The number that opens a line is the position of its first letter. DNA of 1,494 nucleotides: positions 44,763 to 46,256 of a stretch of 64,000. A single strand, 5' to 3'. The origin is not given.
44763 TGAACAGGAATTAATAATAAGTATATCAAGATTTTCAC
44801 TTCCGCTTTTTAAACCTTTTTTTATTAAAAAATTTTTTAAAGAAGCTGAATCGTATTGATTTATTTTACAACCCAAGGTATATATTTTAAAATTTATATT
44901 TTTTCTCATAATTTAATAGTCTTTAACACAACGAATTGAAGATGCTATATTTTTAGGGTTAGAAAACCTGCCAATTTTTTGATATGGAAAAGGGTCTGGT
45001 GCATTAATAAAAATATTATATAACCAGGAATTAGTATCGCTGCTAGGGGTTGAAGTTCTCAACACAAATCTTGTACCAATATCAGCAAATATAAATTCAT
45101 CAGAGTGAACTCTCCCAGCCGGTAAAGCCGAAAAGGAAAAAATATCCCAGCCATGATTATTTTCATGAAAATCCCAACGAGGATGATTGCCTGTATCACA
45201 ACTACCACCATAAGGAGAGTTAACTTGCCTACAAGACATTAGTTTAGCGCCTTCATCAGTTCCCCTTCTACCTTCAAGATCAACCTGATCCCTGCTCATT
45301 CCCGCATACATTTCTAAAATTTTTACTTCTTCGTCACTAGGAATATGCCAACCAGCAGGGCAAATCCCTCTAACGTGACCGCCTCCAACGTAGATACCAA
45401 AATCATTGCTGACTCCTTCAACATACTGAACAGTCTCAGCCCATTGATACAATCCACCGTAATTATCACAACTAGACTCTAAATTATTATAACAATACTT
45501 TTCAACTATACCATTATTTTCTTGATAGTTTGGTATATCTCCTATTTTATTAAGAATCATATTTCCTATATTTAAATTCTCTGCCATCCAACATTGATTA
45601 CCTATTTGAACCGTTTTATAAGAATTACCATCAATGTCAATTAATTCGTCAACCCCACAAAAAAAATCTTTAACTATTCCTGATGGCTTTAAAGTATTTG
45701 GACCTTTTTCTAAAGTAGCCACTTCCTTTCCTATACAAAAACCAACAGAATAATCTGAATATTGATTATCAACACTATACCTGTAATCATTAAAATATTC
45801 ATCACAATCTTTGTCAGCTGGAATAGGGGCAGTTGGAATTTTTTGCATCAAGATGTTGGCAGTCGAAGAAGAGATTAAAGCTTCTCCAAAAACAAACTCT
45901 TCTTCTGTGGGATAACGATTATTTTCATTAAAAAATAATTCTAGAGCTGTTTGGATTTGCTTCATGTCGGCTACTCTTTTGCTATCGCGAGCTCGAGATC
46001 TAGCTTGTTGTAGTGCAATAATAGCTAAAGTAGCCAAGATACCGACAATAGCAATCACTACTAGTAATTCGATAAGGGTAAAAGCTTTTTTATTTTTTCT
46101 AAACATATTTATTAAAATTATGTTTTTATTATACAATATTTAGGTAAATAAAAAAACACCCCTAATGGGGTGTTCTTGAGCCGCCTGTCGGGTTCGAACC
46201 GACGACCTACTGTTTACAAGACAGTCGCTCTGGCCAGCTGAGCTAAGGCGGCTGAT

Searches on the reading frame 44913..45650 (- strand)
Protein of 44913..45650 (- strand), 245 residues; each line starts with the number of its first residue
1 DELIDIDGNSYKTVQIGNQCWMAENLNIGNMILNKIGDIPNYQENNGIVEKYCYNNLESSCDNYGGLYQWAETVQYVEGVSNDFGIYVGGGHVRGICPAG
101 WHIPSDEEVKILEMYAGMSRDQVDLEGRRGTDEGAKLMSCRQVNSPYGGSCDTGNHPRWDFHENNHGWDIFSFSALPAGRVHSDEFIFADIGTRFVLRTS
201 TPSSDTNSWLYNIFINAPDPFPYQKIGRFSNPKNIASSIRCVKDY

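Call 30: search_solved_structures(query=window:44913-45650:-, max_evalue=1)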
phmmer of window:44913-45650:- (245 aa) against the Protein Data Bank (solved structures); distinct sequences matched with E-value up to 1: 0.

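Call 68: predict_structure(alignment_id=A4)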
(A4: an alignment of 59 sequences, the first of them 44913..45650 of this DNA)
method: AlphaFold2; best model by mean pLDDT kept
length: 245 residues; sequences in the alignment: 59
mean_pLDDT: 84.1   pTM: 0.85
mean pLDDT of the five models: 84.1, 82.8, 81.1, 79.5, 78.9
residues with pLDDT >= 90: 133; 70-90: 66; 50-70: 40; < 50: 6
segments of 3 or more residues with pLDDT < 50: 78-81
pLDDT, mean of each block of 10 residues (from residue 1): 82 94 95 89 88 93 94 69 50 88 95 94 89 85 58 61 68 90 87 92 93 78 85 95 93
secondary structure, 60 per line:
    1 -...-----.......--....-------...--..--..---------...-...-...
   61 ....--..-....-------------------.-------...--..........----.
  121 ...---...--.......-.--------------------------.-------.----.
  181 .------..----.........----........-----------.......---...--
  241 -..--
elements in order: E2-4 E10-16 E19-22 E30-32 E50-52 H58-64 H70-73 E101-103 H106-115 H120-123 E127-129 H132-137 E194-202 E207-214 E226-232 E236-238

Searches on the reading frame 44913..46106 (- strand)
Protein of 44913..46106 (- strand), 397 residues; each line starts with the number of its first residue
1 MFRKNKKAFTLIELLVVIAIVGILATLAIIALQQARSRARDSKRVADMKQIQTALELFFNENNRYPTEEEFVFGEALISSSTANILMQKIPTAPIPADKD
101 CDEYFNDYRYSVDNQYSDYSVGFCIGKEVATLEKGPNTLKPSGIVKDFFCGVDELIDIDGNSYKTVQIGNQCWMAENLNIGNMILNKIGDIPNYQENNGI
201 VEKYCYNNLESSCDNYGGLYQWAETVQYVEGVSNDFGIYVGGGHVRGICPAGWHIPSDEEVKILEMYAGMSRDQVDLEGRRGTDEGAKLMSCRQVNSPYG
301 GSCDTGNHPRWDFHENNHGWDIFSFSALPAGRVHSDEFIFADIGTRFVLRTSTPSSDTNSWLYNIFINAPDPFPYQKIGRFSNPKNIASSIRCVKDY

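Call 4: search_protein_families(library=pfam, proteins=[window:44913-46106:-], max_evalue=0.1)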
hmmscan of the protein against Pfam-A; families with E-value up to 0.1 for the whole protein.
window:44913-46106:- (397 aa): 4 families
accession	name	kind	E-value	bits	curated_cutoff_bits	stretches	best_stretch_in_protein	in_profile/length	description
PF09603.15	Fib_succ_major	-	3e-28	99.8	33.9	1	166-395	1-187/187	Fibrobacter succinogenes major domain (Fib_succ_major)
PF07963.17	N_methyl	-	5.8e-09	35.6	21.2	1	3-28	1-26/27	Prokaryotic N-terminal methylation motif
PF08334.16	T2SSG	-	0.00011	22.6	21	1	35-121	5-87/108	Type II secretion system (T2SS), protein G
PF19794.4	DUF6278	-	0.017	15.2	26.4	1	221-276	68-122/145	Family of unknown function (DUF6278)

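Call 5: search_protein_families(library=ncbifam, proteins=[window:44913-46106:-], max_evalue=0.1)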
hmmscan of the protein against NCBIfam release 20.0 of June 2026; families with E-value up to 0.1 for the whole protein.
window:44913-46106:- (397 aa): 15 families
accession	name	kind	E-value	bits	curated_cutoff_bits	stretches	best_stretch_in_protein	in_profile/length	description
TIGR02145.1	Fib_succ_major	domain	4.5e-29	102.4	41.65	1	159-396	7-176/176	FISUMP domain-containing protein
TIGR01710.1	typeII_sec_gspG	equivalog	3.1e-13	49.9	88.85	1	8-120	2-111/134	type II secretion system major pseudopilin GspG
NF041775.1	typeIV_PilA_Myxo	equivalog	2.3e-11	44.1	400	1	3-66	7-70/214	type IV pilin protein PilA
NF040999.1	pilin_ComGC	equivalog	1.3e-08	34.9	75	1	6-79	1-74/84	competence type IV pilus major pilin ComGC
TIGR02532.1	IV_pilin_GFxxxE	domain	9.1e-08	31.6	16.3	1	7-29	2-24/24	prepilin-type N-terminal cleavage/methylation domain-containing protein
TIGR01708.2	typeII_sec_gspH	equivalog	5e-07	29.9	80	1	8-41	3-37/169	type II secretion system minor pseudopilin GspH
NF007862.0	PRK10574.1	equivalog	1.5e-06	28.4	138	1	4-59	2-57/145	prepilin peptidase-dependent pilin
NF041013.1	T4P_ComGE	equivalog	6.5e-06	26.2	49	1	4-63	1-61/83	competence type IV pilus minor pilin ComGE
TIGR02596.1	TIGR02596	subfamily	0.00012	22.2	70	1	9-46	1-41/196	Verru_Chthon cassette protein D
NF007800.0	PRK10506.1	equivalog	0.0011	18.8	158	1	4-56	6-58/163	prepilin peptidase-dependent protein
NF040982.1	ComGD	equivalog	0.0039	17.6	70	1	6-40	1-35/139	competence type IV pilus minor pilin ComGD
TIGR02599.1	TIGR02599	subfamily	0.012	14.9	256.5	1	8-56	1-50/361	Verru_Chthon cassette protein C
TIGR01711.1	gspJ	equivalog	0.016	15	64.85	1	8-57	2-52/192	type II secretion system minor pseudopilin GspJ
TIGR01707.1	gspI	equivalog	0.02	15.4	44.35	1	9-38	2-30/101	type II secretion system minor pseudopilin GspI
NF041002.1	pilin_ComGF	equivalog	0.022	15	80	1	6-42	1-37/139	competence type IV pilus minor pilin ComGF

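Call 25: find_encoding_contigs(protein=window:44913-46106:-, flank=10000, max_places=2)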
Protein window:44913-46106:- (397 aa): 4 contigs read that carry it; 2 places shown.
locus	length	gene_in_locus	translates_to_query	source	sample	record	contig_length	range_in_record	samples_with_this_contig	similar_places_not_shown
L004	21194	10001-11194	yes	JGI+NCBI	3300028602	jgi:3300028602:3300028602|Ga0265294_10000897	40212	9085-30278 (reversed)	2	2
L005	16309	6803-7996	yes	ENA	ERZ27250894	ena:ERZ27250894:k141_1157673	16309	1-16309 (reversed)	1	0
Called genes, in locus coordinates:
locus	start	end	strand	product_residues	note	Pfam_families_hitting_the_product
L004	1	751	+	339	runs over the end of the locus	PF07963:N_methyl (weak)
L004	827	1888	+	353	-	PF00535:Glycos_transf_2, PF13641:Glyco_tranf_2_3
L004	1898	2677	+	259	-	PF00535:Glycos_transf_2, PF13641:Glyco_tranf_2_3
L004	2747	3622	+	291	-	PF00483:NTP_transferase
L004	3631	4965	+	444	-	PF08308:PEGA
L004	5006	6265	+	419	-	PF00275:EPSP_synthase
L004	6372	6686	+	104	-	PF00829:Ribosomal_L21p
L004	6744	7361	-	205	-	PF21176:RecR_HhH, PF01751:Toprim (weak), PF13662:Toprim_4, PF21175:RecR_C (weak)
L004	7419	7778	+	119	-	-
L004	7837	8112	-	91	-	PF02575:YbaB_DNA_bd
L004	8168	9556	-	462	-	PF00772:DnaB, PF13481:AAA_25, PF03796:DnaB_C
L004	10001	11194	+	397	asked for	PF07963:N_methyl, PF09603:Fib_succ_major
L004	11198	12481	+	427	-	PF00919:UPF0004, PF04055:Radical_SAM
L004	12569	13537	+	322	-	PF02518:HATPase_c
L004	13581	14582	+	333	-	PF05496:RuvB_N, PF00004:AAA, PF07728:AAA_5, PF17864:AAA_lid_4, PF05491:WHD_RuvB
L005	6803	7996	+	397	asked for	PF07963:N_methyl, PF09603:Fib_succ_major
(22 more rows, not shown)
